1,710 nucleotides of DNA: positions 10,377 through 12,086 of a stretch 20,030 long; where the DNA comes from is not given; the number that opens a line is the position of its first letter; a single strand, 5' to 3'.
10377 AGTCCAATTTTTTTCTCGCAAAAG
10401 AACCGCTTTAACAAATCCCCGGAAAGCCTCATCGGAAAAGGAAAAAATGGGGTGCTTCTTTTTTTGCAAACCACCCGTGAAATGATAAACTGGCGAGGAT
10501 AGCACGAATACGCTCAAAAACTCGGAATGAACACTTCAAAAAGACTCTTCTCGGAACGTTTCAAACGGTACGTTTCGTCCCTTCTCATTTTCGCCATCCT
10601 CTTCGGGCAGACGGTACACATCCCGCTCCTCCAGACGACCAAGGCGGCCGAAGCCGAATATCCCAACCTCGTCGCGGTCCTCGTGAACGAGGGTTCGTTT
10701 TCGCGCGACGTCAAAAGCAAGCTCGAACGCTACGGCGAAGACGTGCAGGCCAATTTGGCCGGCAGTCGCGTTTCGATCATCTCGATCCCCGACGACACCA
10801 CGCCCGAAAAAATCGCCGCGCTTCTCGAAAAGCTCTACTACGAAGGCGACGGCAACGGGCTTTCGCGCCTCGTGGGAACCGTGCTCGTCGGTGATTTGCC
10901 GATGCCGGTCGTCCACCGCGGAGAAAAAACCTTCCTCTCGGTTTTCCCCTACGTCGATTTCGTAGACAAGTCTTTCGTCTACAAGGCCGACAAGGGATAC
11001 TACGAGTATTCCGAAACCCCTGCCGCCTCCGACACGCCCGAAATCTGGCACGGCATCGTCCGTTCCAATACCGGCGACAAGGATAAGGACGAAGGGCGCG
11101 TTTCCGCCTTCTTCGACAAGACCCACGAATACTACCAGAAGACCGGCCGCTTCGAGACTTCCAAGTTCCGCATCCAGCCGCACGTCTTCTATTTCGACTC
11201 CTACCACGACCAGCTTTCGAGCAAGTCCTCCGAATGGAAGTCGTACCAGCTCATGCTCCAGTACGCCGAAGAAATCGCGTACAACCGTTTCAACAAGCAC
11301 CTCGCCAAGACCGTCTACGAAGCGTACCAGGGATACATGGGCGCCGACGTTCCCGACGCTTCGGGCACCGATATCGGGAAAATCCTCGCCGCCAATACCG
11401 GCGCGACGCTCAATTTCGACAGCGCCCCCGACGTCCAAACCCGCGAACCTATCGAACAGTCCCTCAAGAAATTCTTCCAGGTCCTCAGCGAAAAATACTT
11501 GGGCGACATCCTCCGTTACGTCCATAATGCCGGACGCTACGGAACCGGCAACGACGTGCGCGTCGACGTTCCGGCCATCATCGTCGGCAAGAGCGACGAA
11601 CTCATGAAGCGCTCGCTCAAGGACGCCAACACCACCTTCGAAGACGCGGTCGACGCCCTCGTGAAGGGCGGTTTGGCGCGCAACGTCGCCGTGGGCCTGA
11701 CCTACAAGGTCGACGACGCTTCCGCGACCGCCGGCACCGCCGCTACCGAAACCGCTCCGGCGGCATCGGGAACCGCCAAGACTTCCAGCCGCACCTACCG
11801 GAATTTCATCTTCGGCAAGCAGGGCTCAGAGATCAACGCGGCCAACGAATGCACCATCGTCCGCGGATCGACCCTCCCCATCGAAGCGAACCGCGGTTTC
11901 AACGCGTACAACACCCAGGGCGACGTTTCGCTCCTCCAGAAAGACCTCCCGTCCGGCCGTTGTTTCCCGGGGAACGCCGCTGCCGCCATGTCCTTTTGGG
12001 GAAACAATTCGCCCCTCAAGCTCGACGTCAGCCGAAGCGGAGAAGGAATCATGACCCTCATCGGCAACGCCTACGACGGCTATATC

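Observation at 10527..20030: One giant (>3168 aa, still open) surface protein reconstructed from four standard-code fragments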

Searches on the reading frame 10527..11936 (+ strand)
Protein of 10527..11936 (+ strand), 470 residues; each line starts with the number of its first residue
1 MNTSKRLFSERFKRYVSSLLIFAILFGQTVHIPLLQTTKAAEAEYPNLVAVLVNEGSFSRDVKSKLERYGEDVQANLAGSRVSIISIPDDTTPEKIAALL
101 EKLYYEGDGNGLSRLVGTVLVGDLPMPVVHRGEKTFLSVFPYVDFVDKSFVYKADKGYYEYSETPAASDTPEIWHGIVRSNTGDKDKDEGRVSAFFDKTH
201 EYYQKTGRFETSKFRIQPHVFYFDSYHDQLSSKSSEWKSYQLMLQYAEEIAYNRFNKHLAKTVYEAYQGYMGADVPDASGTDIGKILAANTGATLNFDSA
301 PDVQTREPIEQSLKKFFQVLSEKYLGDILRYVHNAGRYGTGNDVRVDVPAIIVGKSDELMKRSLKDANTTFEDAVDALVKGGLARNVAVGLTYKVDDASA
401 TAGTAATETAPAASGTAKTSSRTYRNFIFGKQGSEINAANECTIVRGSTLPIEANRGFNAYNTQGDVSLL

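Call 48: find_homologous_proteins(query=window:10527-11936:+, max_evalue=0.001)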
Query window:10527-11936:+ (470 aa): 48 proteins with E <= 0.001 among 8000 candidates.
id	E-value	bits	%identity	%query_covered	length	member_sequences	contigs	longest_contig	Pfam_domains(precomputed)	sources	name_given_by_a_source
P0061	2.7e-230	783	73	100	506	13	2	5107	-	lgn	-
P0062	2.3e-146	506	82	58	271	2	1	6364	-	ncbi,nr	ncbi:MAG: hypothetical protein QG650_1022 [Patescibacteria group bacterium]|nr:hypothetical protein 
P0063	5.6e-145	502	83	58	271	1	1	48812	-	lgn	-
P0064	1.3e-137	478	48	98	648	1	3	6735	-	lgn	-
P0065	1.5e-131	458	43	98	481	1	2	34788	-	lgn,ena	-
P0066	6.0e-129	449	50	84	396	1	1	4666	-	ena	-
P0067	2.1e-127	444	44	98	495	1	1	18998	-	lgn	-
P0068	4.1e-122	427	69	57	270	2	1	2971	-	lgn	-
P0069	1.3e-121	425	48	82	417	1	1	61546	-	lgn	-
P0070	8.5e-118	412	43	93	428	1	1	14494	-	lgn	-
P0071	9.9e-116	406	44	93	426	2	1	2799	-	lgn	-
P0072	1.2e-115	405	44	95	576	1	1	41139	-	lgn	-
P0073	3.4e-110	387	48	77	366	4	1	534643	-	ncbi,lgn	-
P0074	2.8e-107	378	49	74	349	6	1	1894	-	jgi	jgi:hypothetical protein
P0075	3.8e-106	374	44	81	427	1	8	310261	-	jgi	jgi:hypothetical protein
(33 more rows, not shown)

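Call 51: find_encoding_contigs(protein=P0063, flank=10000, max_places=1)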
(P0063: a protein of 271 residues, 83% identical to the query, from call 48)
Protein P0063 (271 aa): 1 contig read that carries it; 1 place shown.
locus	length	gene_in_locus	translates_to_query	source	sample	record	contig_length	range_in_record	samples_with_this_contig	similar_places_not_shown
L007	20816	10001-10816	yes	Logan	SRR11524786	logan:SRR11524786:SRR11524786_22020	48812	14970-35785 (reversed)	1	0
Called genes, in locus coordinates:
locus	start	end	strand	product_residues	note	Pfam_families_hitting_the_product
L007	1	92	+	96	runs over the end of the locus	-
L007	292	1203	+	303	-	PF12161:HsdM_N, PF02384:N6_Mtase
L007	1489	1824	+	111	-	PF02384:N6_Mtase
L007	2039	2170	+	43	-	-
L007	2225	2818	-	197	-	-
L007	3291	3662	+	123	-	-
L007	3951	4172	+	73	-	-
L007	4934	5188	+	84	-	-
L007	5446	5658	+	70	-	-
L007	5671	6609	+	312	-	PF04313:HSDR_N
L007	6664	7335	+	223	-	PF04851:ResIII, PF18766:SWI2_SNF2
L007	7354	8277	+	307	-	PF22679:T1R_D3-like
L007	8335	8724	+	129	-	PF11867:T1RH-like_C (weak)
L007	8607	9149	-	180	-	-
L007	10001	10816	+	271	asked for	-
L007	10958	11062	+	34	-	-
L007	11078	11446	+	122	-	-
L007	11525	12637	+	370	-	-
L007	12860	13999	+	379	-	-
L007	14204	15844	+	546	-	-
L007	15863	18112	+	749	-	-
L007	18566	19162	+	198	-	-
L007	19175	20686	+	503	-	-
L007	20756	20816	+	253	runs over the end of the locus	-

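Call 58: predict_structure(alignment_id=A5)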
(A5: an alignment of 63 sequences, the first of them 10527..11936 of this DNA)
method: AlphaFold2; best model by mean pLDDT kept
length: 470 residues; sequences in the alignment: 63
mean_pLDDT: 78.2   pTM: 0.43
mean pLDDT of the five models: 78.2, 76.6, 76.3, 76.1, 75.5
residues with pLDDT >= 90: 122; 70-90: 219; 50-70: 100; < 50: 29
segments of 3 or more residues with pLDDT < 50: 35-43, 274-276, 404-407, 445-448
pLDDT, mean of each block of 10 residues (from residue 1): 64 91 78 44 73 87 91 84 94 96 91 91 94 93 92 93 80 91 90 92 73 62 85 87 91 87 84 55 58 64 83 88 88 79 81 88 87 83 68 71 50 55 72 73 53 52 53
secondary structure, 60 per line:
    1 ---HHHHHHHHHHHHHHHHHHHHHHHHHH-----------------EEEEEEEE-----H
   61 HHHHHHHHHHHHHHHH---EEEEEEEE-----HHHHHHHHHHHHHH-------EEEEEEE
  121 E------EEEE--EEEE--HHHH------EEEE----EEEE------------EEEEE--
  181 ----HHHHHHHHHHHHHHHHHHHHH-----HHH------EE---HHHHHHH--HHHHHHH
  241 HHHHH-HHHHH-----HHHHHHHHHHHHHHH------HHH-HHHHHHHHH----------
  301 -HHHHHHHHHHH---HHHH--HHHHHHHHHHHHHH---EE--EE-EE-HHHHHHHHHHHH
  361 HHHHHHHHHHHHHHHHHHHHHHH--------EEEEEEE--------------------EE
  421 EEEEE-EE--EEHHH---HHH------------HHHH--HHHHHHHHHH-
elements in order: H4-29 E47-54 H60-76 E80-87 H93-106 E114-121 E128-131 E134-137 H140-143 E150-153 E158-161 E174-178 H185-205 H225-231 H234-245 H247-251 H257-271 H282-290 H302-312 H316-319 H322-335 H349-383 E392-398 E419-425 H454-457 H460-469
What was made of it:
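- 10527..10652 (+): Signal-peptide-like N-terminus (aa 1-42): a basic n-region, the hydrophobic stretch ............, then TKA-AEA. AF2 gives a helix over aa 4-29 followed by a low-confidence linker over aa 35-43 (call 58).
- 10659..11906 (+): Conserved N-terminal domain (aa 45-460). The α/β core is aa 45-260, followed by a helical part. Residues 1-441 contain no Cys. AF2 with 63 sequences gives mean pLDDT 78, and about 90 over aa 45-260 (call 58).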

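Call 60: fold_search(model_id=the predicted structure, library=pdb)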
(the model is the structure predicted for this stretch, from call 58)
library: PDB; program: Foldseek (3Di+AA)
matches with E <= 10: 1281; with E <= 0.001: 0
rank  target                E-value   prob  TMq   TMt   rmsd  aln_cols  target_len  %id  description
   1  1y7p_C                1.6e-02  0.77  0.12  0.23   5.4        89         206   22  1.9 A Crystal Structure of a Protein of Unknown Function AF1403 from Archaeoglobus fulgidus, Probable Metabolic Regula (released 2005-02-01)
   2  1y7p_A                1.8e-02  0.80  0.11  0.22   5.2        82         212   22  1.9 A Crystal Structure of a Protein of Unknown Function AF1403 from Archaeoglobus fulgidus, Probable Metabolic Regula (released 2005-02-01)
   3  1y7p_B                4.6e-02  0.60  0.12  0.22   5.4        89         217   21  1.9 A Crystal Structure of a Protein of Unknown Function AF1403 from Archaeoglobus fulgidus, Probable Metabolic Regula (released 2005-02-01)
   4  3p45_C                4.6e-02  0.57  0.14  0.39   9.5       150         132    9  Crystal structure of apo-caspase-6 at physiological pH (released 2011-06-15)
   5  1cvr                  4.9e-02  0.97  0.18  0.19   4.6       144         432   17  Crystal structure of the Arg specific cysteine proteinase gingipain R (RGPB) (released 2000-03-01)
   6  3p2o_B                5.6e-02  0.85  0.12  0.19   4.0        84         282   20  Crystal Structure of FolD Bifunctional Protein from Campylobacter jejuni (released 2010-10-13)
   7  8wfc                  6.0e-02  0.82  0.12  0.19   3.9        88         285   25  N5, N10-methylenetetrahydrofolate dehydrogenase/cyclohydrolase (released 2024-08-07)
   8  6jid_B                6.0e-02  0.82  0.13  0.19   4.5        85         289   24  Human MTHFD2 in complex with Compound 1 (released 2019-06-05)
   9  8uav_A                6.0e-02  0.72  0.17  0.31   9.7       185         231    9  Cryo-EM Structure of Brucella Abortus Lumazine Synthase (BLS) Engineered with Shiga Toxin I subunit B (Stx1B) (released 2025-03-26)
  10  4ey3                  6.3e-02  0.69  0.12  0.15   4.6        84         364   19  Crystal structure of solute binding protein of ABC transporter in complex with p-hydroxybenzoic acid (released 2012-05-30)
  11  6jib_B                7.2e-02  0.87  0.13  0.20  18.5       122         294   17  Human MTHFD2 in complex with DS44960156 (released 2019-06-05)
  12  6i9a_A                7.2e-02  0.84  0.21  0.22  18.4       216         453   14  Porphyromonas gingivalis gingipain K (Kgp) in complex with inhibitor KYT-36 (released 2019-03-13)
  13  4p1z_B                7.2e-02  0.44  0.15  0.40   8.8       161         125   15  Structure of the MID domain from MIWI (released 2014-05-07)
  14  6yb8_A                7.2e-02  0.30  0.14  0.15  13.9       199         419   13  Human octameric PAICS in complex with CAIR and SAICAR (released 2020-07-08)
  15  3oeh_D                7.2e-02  0.23  0.14  0.14  15.0       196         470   13  Structure of four mutant forms of yeast F1 ATPase: beta-V279F (released 2010-09-15)
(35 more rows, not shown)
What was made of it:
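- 10659..11906 (+): Gingipain R 1cvr has the highest probability, 0.97, at E = 0.049, and caspases also appear (call 60).
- On Peptidase C25 (gingipain) / clan CD: Nothing reaches E<=0.001 (calls 58, 60).
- Closest known: Peptidase C25. Same: RgpB (1cvr) is the highest-probability Foldseek hit, and caspases are also listed (calls 58, 60).
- Closest known: Peptidase C25. Different: Foldseek gives E = 0.05 and TM about 0.2 (call 60).
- The gingipain resemblance of the N-domain is weak: E about 0.05, TM about 0.2 (call 60). The N-domain weakly resembles gingipain and caspase folds (call 60).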

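Call 62: search_protein_families(library=pfam, alignment_id=A6, max_evalue=10)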
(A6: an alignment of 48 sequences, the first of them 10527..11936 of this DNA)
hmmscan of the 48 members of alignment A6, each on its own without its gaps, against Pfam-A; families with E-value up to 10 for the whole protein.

A. member 1, window:10527-11936:+ (470 aa): 1 family
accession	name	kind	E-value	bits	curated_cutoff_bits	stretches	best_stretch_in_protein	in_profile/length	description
PF16076.10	Acyltransf_C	-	0.14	12.6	26.5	0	70-108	5-41/74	Acyltransferase C-terminus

B. families by the number of members that match (of 48 scanned): 26 families (the first 25 are shown)
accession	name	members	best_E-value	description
PF06478.18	CoV_RPol_N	6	0.0035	Coronavirus RNA-dependent RNA polymerase, N-terminal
PF23214.1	SH3_CYT4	5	0.057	Mitochondrial protein cyt-4 SH3 domain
PF06391.18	MAT1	3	0.026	CDK-activating kinase assembly factor MAT1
PF05669.17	Med31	2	0.0087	SOH1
PF01807.25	Zn_ribbon_DnaG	2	0.15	CHC2 zinc finger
PF09862.15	DUF2089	1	0.015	Domain of unknown function (DUF2089)-HTH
PF13124.11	DUF3963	1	0.025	Protein of unknown function (DUF3963)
PF20906.3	S-Me-THD_C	1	0.043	S-Me-THD-like, C-terminal domain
PF25528.1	DUF7917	1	0.06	Domain of unknown function (DUF7917)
PF23309.1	DUF7083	1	0.065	Domain of unknown function (DUF7083)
PF08726.16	EFhand_Ca_insen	1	0.08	Ca2+ insensitive EF hand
PF11753.13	DUF3310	1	0.11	Protein of unknwon function (DUF3310)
PF16375.10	DUF4986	1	0.12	Domain of unknown function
PF10108.15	DNA_pol_B_exo2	1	0.12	Predicted 3'-5' exonuclease related to the exonuclease domain of PolB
PF16076.10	Acyltransf_C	1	0.14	Acyltransferase C-terminus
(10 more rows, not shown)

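Call 63: search_solved_structures(query=A6, max_evalue=10, show_alignments=2)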
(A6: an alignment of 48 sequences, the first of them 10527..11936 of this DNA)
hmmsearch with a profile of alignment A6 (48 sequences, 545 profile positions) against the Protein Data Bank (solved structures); distinct sequences matched with E-value up to 10: 8.
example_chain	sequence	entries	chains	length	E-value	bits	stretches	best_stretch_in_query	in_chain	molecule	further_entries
9sh3_A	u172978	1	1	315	0.11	14.5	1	240-320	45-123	aminocyclopropanecarboxylate oxidase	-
9rwo_A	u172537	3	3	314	0.23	13.5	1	240-320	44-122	aminocyclopropanecarboxylate oxidase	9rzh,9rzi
9sbe_A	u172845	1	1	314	0.23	13.5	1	240-320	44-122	aminocyclopropanecarboxylate oxidase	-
9sh4_A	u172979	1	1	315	0.23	13.5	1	240-320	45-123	aminocyclopropanecarboxylate oxidase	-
9rsy_A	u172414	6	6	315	0.24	13.5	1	240-320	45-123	aminocyclopropanecarboxylate oxidase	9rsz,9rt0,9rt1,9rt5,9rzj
2aut_A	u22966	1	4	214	0.97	11.4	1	375-446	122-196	AphA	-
1z5g_A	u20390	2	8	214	1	11.4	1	375-446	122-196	AphA protein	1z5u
1z88_A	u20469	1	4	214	1.3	11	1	375-446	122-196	AphA protein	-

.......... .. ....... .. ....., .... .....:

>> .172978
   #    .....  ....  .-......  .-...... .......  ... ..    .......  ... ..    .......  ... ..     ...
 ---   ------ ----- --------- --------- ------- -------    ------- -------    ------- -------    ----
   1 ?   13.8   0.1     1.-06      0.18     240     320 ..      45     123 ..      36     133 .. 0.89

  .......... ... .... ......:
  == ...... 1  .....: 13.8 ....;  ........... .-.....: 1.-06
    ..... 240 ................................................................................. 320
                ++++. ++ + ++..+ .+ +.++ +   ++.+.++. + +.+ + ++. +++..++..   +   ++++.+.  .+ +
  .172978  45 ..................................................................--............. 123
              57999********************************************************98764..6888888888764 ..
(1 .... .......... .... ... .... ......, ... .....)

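Call 71: find_related_loci(query=A6, collection=genome_contigs, flank=2000)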
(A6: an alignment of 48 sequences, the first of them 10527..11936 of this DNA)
Query A6 (470 aa) in genome_contigs; peptide patterns used: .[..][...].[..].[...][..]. (x = any residue, [..] = any of these).
106 stretches matched a pattern; 68 encode a relative of the query (tblastn E <= 1e-3); 68 distinct loci.
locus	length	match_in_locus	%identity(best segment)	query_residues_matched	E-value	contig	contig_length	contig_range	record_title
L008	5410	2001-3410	97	1-470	0e+0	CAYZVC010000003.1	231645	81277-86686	MAG TPA_asm: uncultured Candidatus Peribacteria bacterium isolate binchicken_co284_85 genome assembly, contig: NODE_89_l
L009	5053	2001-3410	94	1-470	0e+0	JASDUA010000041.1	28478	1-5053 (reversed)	MAG: Patescibacteria group bacterium isolate P24860_112_MAG_83 P24860_112_S10_metaspades_1783_length_28478_cov_4, whole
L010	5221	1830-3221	73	1-470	0e+0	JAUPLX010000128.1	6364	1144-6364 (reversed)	MAG: Patescibacteria group bacterium isolate erpe_2018_pw_30hr_WHONDRS-PP48-000095_B_bin.32 scaffold_874282, whole genom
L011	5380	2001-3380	50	1-470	2e-153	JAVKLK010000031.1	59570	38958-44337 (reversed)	MAG: Patescibacteria group bacterium isolate AaM_T123_3 k141_18663, whole genome shotgun sequence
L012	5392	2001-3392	58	7-470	0e+0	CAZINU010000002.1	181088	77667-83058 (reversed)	MAG TPA_asm: uncultured Candidatus Peribacteria bacterium isolate SRP093185_co1_42 genome assembly, contig: NODE_9_lengt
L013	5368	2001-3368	46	1-470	9e-150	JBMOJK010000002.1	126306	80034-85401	MAG: Patescibacteria group bacterium isolate Deming_bin.574 contig130, whole genome shotgun sequence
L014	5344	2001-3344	47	12-470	2e-149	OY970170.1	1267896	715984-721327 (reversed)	MAG: uncultured bacterium isolate MFD02832.bin.1.37 genome assembly, chromosome: 1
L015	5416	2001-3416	45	2-470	4e-145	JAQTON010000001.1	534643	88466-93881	MAG: Candidatus Gracilibacteria bacterium isolate STA_89 NODE_10_length_534643_cov_28.918446_Sandtown_A, whole genome sh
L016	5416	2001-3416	44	2-470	8e-140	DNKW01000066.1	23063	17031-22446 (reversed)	MAG TPA_asm: Candidatus Gracilibacteria bacterium isolate UBA9566 contig_3971, whole genome shotgun sequence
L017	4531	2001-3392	45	11-470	7e-139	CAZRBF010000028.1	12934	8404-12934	MAG TPA_asm: uncultured Candidatus Peribacteria bacterium isolate SRP286056_co2_339 genome assembly, contig: NODE_7895_l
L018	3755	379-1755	44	11-470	4e-137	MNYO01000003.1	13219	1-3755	MAG: Candidatus Gracilibacteria bacterium CG2_30_37_12 cg2_3.0_scaffold_4525_c, whole genome shotgun sequence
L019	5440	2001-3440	43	2-470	1e-135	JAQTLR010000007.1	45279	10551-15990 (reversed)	MAG: Candidatus Gracilibacteria bacterium isolate STA_21 NODE_1552_length_45279_cov_31.341469_Sandtown_A, whole genome s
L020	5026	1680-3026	44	11-470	9e-131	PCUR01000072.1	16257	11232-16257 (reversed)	MAG: Candidatus Gracilibacteria bacterium CG12_big_fil_rev_8_21_14_0_65_38_15 CG12_8_21_14_0.65_scaffold_1392_c, whole g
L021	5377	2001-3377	43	2-470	1e-129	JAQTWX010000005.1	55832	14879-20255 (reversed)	MAG: Candidatus Gracilibacteria bacterium isolate STC_120 NODE_1171_length_55832_cov_5.021704_Sandtown_C, whole genome s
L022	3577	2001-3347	43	11-470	2e-130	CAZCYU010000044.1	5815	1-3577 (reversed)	MAG TPA_asm: uncultured Candidatus Peribacteria bacterium isolate binchicken_co169_109 genome assembly, contig: k99_6575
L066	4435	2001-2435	29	46-203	3e-9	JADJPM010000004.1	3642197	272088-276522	MAG: Verrucomicrobiaceae bacterium isolate Fred_18-Q3-R57-64_BATAC.459 tig00350889-10-36423160, whole genome shotgun seq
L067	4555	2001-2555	25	17-216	7e-9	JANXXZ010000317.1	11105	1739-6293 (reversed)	MAG: Bacteroidales bacterium isolate GL140_3_metabat_260_sub GL140_3_k141_2779226, whole genome shotgun sequence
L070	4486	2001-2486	28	49-213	6e-8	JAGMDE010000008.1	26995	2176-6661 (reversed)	MAG: Thermoplasmatales archaeon isolate RS_17_39 ZL495.bin.39.fa_8, whole genome shotgun sequence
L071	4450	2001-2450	26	49-203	2e-7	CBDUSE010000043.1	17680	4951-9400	MAG TPA_asm: uncultured bacterium isolate SRR22302358_metabat2_11 genome assembly, contig: ERZ25746585.916, whole genome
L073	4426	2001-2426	27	49-208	9e-7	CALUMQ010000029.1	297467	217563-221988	MAG: uncultured Alistipes sp. isolate E01__bin13 genome assembly, contig: E01__k127_956200, whole genome shotgun sequenc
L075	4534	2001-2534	24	50-230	2e-4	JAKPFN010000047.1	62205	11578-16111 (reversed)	MAG: Armatimonadota bacterium isolate JPMR_metabat.12_sub k141_214503, whole genome shotgun sequence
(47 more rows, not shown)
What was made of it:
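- The best is 97% identical over the first 470 aa (call 71).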

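Call 73: search_protein_families(library=pfam, proteins=[L066:1842-3296:+, L067:1971-3113:+, L070:1830-3284:+, L071:1908-3374:+, L075:1818-3149:+, L073:3-3011:+], max_evalue=1)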
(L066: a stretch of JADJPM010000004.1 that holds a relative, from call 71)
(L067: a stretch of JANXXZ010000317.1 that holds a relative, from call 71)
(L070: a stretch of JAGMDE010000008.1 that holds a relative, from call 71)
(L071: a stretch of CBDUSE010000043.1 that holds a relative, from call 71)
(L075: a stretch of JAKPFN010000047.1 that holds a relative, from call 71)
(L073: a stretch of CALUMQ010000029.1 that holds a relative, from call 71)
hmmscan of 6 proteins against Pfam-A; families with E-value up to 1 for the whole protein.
L066:1842-3296:+ (485 aa): 1 family
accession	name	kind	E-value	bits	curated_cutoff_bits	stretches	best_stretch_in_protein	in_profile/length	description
PF11875.14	DnaJ-like_C11_C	-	0.00038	20.7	27.1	1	410-482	41-130/132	DnaJ-like protein C11, C-terminal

L067:1971-3113:+ (381 aa): 0 families

L070:1830-3284:+ (485 aa): 1 family
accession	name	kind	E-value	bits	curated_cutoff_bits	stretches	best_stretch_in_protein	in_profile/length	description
PF01007.26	IRK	-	0.025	14.9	22.7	1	13-76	79-140/141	Inward rectifier potassium channel transmembrane domain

L071:1908-3374:+ (489 aa): 0 families

L075:1818-3149:+ (444 aa): 2 families
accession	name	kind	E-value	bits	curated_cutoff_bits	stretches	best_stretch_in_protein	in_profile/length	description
PF07589.16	PEP-CTERM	-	0.079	13.5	20.7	1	419-443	1-23/24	PEP-CTERM motif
PF04591.17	DUF596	-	0.084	13.6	25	0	379-407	7-35/69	Protein of unknown function, DUF596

L073:3-3011:+ (1003 aa): 1 family
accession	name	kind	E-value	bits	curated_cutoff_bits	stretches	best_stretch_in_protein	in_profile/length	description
PF16477.11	DUF5054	-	1.6e-33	117.3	37.6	1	280-521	2-286/291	Domain of unknown function (DUF5054)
